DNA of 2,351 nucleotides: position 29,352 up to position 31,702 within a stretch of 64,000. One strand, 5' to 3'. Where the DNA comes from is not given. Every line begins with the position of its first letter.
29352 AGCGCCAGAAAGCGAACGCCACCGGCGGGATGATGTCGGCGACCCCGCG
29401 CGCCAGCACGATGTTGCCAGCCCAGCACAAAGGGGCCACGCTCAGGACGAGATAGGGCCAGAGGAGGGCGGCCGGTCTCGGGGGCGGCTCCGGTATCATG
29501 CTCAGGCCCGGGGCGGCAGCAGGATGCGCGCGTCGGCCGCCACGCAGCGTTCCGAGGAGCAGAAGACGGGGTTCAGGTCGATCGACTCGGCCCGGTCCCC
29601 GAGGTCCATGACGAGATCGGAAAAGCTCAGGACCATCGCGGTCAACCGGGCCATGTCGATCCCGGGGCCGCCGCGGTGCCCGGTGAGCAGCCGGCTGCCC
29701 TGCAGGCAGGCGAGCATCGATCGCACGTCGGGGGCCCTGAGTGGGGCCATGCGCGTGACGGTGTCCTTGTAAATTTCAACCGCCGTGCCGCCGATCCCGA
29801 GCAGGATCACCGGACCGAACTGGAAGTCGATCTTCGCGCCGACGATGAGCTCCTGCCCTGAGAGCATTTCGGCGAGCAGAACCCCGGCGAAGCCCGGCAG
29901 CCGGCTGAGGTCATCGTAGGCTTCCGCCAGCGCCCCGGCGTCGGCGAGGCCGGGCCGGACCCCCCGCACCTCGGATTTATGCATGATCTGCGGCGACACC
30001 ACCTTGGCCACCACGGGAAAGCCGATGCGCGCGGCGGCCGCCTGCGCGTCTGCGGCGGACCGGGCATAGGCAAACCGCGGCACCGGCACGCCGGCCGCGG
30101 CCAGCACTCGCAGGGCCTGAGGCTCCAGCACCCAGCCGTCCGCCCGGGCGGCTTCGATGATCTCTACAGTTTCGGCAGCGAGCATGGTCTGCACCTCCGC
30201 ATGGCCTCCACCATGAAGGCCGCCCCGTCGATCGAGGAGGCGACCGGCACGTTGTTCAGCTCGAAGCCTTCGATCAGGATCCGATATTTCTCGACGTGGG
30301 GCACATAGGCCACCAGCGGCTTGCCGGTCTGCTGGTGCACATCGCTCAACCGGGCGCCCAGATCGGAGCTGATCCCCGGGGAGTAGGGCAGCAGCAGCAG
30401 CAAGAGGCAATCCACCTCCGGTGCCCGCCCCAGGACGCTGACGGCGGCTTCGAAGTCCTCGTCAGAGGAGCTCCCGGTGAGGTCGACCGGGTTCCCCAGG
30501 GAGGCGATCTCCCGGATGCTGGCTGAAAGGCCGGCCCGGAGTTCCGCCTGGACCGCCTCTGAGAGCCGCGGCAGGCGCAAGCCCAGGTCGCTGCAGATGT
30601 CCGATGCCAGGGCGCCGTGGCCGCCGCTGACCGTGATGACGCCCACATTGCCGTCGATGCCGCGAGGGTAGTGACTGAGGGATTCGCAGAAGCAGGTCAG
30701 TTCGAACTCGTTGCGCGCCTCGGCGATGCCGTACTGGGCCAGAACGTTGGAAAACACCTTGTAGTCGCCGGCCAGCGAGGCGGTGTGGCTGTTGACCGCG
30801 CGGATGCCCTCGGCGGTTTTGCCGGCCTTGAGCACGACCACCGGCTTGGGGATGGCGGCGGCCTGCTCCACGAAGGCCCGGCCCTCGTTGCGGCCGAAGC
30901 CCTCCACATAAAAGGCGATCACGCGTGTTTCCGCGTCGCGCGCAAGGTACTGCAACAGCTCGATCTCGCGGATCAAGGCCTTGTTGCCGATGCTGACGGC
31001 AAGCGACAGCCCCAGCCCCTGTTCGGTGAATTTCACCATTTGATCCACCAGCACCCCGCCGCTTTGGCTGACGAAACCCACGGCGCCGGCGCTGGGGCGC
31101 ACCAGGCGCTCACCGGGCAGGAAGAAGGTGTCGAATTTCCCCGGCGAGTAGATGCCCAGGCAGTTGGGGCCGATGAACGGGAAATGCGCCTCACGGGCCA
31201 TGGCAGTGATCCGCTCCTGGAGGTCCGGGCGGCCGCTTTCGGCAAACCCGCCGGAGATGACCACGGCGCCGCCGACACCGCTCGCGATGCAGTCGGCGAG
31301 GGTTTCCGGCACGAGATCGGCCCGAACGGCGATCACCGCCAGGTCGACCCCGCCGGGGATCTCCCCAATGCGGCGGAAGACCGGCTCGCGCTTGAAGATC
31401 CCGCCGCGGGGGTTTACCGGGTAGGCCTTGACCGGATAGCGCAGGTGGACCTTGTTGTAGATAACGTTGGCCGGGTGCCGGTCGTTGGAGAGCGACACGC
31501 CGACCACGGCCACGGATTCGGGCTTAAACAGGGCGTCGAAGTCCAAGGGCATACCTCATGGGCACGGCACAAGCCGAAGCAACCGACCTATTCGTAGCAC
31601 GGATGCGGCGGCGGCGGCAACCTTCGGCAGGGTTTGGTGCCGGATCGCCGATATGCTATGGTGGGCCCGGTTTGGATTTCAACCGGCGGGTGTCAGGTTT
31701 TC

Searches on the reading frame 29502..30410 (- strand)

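Call 10: search_protein_families(library=pfam, proteins=[window:29502-30410:-], max_evalue=0.001)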
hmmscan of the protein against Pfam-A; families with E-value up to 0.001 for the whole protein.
window:29502-30410:- (302 aa): 1 family
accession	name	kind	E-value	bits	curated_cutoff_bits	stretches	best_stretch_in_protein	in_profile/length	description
PF13549.11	ATP-grasp_5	-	5e-58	196.5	27.6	1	89-297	5-220/221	ATP-grasp domain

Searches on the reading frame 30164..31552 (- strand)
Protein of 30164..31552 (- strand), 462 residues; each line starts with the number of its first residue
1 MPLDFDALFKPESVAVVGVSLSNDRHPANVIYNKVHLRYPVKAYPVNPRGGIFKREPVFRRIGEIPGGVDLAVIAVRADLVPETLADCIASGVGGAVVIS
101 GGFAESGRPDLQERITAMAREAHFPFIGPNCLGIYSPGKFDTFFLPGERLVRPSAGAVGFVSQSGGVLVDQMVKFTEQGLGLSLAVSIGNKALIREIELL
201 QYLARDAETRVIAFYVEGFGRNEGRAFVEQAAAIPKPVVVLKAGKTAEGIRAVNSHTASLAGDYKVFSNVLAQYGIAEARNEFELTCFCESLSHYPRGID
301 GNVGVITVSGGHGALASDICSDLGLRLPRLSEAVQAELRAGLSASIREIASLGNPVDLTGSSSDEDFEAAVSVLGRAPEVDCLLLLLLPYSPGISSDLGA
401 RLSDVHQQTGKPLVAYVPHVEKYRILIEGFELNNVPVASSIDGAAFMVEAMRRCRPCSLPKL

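Call 10: search_protein_families(library=pfam, proteins=[window:30164-31552:-], max_evalue=0.001)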
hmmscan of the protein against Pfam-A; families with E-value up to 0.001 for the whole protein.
window:30164-31552:- (462 aa): 4 families
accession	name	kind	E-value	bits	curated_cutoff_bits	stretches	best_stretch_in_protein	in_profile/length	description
PF13607.11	Succ_CoA_lig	-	1.9e-38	131.8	27.4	1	155-290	1-136/138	Succinyl-CoA ligase like flavodoxin domain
PF13380.12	CoA_binding_2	-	5.4e-16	59.5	22.8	1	13-135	2-114/116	CoA binding domain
PF19045.5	Ligase_CoA_2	-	6e-08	33.3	23.7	1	304-385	2-79/162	Ligase-CoA domain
PF02629.25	CoA_binding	-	2.2e-06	28.8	22.3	1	10-100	2-95/97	CoA binding domain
